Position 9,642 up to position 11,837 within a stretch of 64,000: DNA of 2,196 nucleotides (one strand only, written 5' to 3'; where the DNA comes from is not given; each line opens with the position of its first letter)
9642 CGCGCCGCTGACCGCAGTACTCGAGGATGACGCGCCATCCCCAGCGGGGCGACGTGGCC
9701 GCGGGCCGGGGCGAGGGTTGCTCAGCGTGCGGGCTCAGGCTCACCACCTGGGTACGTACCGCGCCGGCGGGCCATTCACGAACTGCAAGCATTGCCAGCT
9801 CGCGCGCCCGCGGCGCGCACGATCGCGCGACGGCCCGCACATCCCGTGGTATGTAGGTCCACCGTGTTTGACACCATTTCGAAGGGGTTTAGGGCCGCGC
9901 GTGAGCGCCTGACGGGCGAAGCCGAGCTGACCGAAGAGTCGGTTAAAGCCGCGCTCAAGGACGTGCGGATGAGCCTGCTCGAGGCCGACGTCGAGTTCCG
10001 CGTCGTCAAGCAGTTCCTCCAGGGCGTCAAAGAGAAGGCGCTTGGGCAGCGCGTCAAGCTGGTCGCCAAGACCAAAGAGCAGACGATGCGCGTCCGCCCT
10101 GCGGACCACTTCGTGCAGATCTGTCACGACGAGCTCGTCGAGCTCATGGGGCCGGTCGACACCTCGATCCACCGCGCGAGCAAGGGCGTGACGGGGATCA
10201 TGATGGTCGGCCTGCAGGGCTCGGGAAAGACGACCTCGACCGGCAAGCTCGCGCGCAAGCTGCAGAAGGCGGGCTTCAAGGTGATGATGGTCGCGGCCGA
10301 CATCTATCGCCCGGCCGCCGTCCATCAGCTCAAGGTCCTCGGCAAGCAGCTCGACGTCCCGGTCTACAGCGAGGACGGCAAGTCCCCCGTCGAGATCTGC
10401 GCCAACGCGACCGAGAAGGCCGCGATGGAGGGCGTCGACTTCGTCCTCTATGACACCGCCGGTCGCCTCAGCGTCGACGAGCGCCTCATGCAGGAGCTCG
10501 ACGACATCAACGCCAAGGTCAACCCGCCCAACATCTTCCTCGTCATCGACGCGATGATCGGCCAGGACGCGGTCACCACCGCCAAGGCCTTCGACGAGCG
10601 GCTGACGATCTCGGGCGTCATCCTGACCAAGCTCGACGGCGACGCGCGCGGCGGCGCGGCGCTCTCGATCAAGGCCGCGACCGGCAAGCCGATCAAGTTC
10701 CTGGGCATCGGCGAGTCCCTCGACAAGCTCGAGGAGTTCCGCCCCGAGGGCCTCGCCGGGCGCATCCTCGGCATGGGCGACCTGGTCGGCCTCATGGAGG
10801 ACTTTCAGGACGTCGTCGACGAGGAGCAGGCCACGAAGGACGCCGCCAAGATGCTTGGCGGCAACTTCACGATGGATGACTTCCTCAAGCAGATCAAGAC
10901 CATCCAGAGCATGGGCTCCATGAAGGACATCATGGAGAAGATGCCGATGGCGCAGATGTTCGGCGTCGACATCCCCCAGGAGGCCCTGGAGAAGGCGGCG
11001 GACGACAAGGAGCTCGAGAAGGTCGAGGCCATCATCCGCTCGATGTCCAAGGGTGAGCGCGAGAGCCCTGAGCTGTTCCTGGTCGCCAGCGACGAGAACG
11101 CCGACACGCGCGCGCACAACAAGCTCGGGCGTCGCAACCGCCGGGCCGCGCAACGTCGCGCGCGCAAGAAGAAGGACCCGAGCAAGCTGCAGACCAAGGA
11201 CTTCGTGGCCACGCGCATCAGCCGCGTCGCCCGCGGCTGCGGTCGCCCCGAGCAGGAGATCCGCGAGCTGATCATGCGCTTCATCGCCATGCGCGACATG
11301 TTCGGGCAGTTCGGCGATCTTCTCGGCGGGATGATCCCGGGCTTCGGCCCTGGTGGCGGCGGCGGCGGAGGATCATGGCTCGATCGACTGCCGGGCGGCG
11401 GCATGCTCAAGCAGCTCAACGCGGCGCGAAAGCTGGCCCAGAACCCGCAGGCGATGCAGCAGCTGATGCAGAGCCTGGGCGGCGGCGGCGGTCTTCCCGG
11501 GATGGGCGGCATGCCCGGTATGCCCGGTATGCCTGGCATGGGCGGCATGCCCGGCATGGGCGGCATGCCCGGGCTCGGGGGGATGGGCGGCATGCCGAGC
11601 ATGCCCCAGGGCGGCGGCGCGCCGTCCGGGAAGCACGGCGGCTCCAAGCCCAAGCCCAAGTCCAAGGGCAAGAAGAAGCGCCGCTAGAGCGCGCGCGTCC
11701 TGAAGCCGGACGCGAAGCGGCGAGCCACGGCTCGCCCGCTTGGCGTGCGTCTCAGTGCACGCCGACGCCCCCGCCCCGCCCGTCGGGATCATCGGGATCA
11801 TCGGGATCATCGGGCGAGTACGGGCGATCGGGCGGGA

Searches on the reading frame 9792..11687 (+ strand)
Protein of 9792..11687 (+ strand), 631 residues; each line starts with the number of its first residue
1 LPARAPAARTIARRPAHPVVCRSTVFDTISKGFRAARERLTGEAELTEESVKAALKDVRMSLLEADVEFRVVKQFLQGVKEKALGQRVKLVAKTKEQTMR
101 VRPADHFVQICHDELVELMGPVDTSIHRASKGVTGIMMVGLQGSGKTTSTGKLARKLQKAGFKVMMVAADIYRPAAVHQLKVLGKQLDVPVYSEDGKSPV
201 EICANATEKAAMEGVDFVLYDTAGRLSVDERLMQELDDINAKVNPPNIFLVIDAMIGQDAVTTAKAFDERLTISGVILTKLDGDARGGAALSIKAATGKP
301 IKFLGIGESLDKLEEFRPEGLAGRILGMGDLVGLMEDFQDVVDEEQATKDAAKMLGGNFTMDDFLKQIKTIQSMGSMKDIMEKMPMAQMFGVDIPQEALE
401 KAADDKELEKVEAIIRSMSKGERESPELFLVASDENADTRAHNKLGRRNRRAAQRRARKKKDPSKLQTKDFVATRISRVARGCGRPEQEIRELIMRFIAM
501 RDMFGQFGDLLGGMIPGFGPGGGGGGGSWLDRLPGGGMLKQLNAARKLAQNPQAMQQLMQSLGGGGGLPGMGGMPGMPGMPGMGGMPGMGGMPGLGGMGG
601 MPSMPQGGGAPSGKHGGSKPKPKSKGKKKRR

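Call 11: search_protein_families(library=pfam, proteins=[window:9792-11687:+], max_evalue=0.001)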
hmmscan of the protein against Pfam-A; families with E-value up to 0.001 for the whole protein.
window:9792-11687:+ (631 aa): 5 families
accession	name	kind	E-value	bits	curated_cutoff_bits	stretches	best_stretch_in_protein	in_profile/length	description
PF00448.28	SRP54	-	1.5e-73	247.1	22.7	1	136-327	4-196/196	SRP54-type protein, GTPase domain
PF02978.25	SRP_SPB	-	1.5e-17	64.1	27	2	358-436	1-59/91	Signal peptide binding domain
PF02881.24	SRP54_N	-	2e-14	54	22.4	1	30-115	2-75/75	SRP54-type protein, helical bundle domain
PF01656.29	CbiA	-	1.5e-06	28.6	25.4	1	143-288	9-90/125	CobQ/CobB/MinD/ParA nucleotide binding domain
PF10609.15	ParA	-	0.00069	19.5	27.1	0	140-200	11-68/246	NUBPL iron-transfer P-loop NTPase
